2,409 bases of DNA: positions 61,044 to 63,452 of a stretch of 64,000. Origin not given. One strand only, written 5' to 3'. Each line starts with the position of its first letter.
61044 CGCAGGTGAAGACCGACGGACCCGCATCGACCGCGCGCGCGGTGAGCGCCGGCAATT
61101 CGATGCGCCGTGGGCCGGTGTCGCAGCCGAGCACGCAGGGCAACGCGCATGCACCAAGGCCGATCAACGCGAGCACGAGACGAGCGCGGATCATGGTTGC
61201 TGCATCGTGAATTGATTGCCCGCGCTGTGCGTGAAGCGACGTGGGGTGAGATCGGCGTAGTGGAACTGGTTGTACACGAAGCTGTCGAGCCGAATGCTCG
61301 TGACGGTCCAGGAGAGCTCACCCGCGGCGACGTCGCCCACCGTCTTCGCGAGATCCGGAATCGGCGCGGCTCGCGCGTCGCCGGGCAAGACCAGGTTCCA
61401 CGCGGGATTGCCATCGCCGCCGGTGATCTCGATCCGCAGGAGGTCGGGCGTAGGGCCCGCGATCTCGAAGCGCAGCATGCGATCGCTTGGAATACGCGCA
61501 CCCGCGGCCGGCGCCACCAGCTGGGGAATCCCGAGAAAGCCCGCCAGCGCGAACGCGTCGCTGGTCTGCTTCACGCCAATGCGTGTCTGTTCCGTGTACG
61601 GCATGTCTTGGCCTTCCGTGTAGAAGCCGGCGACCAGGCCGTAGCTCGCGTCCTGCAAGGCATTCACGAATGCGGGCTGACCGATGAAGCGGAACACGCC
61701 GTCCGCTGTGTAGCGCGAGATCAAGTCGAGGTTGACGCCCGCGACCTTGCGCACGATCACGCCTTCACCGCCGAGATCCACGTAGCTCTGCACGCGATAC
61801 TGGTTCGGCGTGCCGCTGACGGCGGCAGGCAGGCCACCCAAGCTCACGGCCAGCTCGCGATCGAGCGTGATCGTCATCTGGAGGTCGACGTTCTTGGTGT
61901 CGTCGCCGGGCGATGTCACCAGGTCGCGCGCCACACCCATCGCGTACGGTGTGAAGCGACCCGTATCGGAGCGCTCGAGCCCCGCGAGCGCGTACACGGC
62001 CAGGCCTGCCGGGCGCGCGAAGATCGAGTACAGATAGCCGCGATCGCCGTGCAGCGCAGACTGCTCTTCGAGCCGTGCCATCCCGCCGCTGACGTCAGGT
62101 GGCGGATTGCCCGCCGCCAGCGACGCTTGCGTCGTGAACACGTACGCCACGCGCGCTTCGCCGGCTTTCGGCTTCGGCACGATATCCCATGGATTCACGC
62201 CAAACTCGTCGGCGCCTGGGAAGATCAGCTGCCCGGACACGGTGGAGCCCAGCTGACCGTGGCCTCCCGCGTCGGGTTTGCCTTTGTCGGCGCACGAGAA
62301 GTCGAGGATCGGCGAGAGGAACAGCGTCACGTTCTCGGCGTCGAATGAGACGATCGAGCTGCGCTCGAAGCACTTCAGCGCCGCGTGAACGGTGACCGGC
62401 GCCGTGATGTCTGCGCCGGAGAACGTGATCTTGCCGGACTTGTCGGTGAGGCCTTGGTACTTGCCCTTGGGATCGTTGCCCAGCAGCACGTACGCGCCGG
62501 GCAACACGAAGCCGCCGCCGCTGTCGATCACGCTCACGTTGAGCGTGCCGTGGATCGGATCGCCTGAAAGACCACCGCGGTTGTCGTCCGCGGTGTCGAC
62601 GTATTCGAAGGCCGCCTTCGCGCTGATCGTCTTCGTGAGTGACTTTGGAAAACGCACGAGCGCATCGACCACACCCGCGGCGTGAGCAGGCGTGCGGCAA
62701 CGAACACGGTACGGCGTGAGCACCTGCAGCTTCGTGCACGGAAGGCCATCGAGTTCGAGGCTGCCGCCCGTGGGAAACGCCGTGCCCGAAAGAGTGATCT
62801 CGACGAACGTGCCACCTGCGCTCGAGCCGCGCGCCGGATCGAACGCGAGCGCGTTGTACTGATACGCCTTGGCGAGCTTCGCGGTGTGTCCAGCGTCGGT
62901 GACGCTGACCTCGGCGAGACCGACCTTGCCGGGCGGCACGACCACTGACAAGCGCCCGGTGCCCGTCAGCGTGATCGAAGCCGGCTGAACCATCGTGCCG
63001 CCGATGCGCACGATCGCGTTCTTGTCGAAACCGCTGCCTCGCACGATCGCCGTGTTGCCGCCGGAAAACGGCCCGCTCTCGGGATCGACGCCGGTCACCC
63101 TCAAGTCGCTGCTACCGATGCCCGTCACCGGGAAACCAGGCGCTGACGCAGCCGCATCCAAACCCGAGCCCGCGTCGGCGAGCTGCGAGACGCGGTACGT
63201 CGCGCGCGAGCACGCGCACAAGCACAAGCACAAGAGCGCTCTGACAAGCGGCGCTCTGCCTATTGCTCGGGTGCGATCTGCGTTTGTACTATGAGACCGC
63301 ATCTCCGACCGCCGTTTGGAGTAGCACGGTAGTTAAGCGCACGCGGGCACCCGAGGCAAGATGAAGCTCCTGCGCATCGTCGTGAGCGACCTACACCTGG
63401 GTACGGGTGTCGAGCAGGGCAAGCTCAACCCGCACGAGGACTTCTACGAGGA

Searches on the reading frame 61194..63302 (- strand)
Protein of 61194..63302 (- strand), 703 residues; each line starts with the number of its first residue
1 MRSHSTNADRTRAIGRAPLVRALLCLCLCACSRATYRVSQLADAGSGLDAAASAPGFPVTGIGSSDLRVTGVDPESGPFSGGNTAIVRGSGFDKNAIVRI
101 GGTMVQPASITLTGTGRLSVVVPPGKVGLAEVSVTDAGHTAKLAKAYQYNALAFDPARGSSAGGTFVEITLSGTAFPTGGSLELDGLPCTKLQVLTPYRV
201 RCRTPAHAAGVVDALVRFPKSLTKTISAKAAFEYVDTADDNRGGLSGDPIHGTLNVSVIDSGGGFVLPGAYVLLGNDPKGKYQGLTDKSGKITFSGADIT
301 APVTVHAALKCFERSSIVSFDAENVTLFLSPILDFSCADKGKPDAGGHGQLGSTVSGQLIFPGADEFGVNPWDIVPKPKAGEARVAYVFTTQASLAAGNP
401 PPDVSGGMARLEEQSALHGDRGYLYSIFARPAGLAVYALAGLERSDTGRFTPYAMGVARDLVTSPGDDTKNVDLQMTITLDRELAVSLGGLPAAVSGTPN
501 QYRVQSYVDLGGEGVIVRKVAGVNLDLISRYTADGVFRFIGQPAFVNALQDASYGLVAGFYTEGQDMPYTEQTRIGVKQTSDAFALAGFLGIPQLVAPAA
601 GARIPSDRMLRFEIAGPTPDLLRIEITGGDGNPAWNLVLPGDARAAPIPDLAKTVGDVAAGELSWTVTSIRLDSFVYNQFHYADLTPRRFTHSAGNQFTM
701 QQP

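Call 84: search_protein_families(library=pfam, proteins=[window:61194-63302:-], max_evalue=0.001)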
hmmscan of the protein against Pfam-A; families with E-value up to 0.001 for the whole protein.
window:61194-63302:- (703 aa): 1 family
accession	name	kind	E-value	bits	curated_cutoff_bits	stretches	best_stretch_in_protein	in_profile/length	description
PF01833.30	TIG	-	1.8e-16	60.3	20.9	2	68-147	2-82/84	IPT/TIG domain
